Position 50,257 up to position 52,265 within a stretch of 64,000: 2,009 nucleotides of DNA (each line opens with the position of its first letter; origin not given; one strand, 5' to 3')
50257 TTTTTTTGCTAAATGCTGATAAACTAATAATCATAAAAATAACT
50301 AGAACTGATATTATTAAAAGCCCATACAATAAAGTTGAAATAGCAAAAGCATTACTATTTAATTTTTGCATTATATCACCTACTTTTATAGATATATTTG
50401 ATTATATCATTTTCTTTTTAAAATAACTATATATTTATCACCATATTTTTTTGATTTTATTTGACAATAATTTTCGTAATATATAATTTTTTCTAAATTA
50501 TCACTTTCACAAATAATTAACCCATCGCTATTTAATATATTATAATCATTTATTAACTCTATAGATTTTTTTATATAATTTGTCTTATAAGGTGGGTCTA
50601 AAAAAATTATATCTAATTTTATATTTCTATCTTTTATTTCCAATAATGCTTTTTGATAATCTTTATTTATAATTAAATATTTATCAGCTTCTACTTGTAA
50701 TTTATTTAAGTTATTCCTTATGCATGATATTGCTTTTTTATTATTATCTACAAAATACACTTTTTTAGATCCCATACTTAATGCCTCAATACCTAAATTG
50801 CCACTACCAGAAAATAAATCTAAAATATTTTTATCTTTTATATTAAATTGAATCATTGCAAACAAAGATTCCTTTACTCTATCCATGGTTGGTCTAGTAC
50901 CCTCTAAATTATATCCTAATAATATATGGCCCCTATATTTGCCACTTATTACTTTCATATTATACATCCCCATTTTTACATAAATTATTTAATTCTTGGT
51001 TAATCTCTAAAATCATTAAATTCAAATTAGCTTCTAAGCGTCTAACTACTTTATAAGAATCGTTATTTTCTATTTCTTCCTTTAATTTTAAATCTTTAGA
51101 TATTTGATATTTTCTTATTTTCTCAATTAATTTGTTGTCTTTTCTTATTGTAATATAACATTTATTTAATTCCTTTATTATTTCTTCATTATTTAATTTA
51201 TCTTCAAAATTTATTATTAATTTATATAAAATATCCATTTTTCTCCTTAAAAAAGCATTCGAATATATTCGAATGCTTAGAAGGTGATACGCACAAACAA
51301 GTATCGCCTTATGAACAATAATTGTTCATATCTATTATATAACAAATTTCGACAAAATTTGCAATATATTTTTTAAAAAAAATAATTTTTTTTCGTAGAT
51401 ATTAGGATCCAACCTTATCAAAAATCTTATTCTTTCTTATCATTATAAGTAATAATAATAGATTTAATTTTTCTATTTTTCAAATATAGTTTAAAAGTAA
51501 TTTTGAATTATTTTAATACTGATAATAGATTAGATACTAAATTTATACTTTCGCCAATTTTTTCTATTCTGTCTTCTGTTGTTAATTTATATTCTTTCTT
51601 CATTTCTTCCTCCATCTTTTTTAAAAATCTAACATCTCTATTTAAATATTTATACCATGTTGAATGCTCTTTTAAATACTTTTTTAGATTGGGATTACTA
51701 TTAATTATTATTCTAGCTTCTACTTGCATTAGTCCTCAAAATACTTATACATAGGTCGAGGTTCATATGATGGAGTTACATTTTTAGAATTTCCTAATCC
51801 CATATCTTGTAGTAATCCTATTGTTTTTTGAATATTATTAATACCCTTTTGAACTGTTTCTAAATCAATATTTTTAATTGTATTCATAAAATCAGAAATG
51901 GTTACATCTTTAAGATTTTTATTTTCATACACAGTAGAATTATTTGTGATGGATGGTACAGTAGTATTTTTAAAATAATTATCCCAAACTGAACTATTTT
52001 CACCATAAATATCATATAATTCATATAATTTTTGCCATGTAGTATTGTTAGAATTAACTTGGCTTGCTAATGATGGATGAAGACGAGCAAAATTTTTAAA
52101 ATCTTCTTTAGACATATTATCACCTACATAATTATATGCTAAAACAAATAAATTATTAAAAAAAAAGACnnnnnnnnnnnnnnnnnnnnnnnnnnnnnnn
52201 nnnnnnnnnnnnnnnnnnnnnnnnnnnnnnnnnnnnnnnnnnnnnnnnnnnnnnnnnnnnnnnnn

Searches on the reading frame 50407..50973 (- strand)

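Call 78: search_protein_families(library=pfam, proteins=[window:50407-50973:-], max_evalue=0.0001)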
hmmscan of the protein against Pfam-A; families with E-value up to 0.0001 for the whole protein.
window:50407-50973:- (188 aa): 9 families
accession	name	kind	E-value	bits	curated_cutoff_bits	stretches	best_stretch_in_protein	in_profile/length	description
PF03602.21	Cons_hypoth95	-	8.8e-51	172.6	24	1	6-184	1-180/182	Conserved hypothetical protein 95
PF09445.16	Methyltransf_15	-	5.4e-09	36.3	22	1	49-134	3-87/165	RNA cap guanine-N2 methyltransferase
PF05175.20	MTS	-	9e-09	35.6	23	1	33-133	19-112/170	Methyltransferase small domain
PF06325.19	PrmA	-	2.2e-07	31.1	22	1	35-108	150-223/296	Ribosomal protein L11 methyltransferase (PrmA)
PF13847.12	Methyltransf_31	-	8.6e-07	29.2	27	1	46-161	3-116/145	Methyltransferase domain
PF02086.21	MethyltransfD12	-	2.8e-06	27.7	22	0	87-134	146-191/253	D12 class N6 adenine-specific DNA methyltransferase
PF02475.24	TRM5-TYW2_MTfase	-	1.3e-05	25.6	28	1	46-146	36-132/164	TRM5/TYW2 methyltransferase domain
PF10672.15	Methyltrans_SAM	-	1.9e-05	24.5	27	1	41-145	118-218/286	S-adenosylmethionine-dependent methyltransferase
PF02005.22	TRM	-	3.3e-05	23.7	27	1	47-129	50-129/376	N2,N2-dimethylguanosine tRNA methyltransferase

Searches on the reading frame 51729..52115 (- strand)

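Call 78: search_protein_families(library=pfam, proteins=[window:51729-52115:-], max_evalue=0.0001)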
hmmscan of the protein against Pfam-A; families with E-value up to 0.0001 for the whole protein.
window:51729-52115:- (128 aa): 1 family
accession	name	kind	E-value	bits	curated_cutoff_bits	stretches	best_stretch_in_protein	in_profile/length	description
PF14071.11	YlbD_coat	-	5.3e-21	75.6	27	1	4-105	1-101/126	Putative coat protein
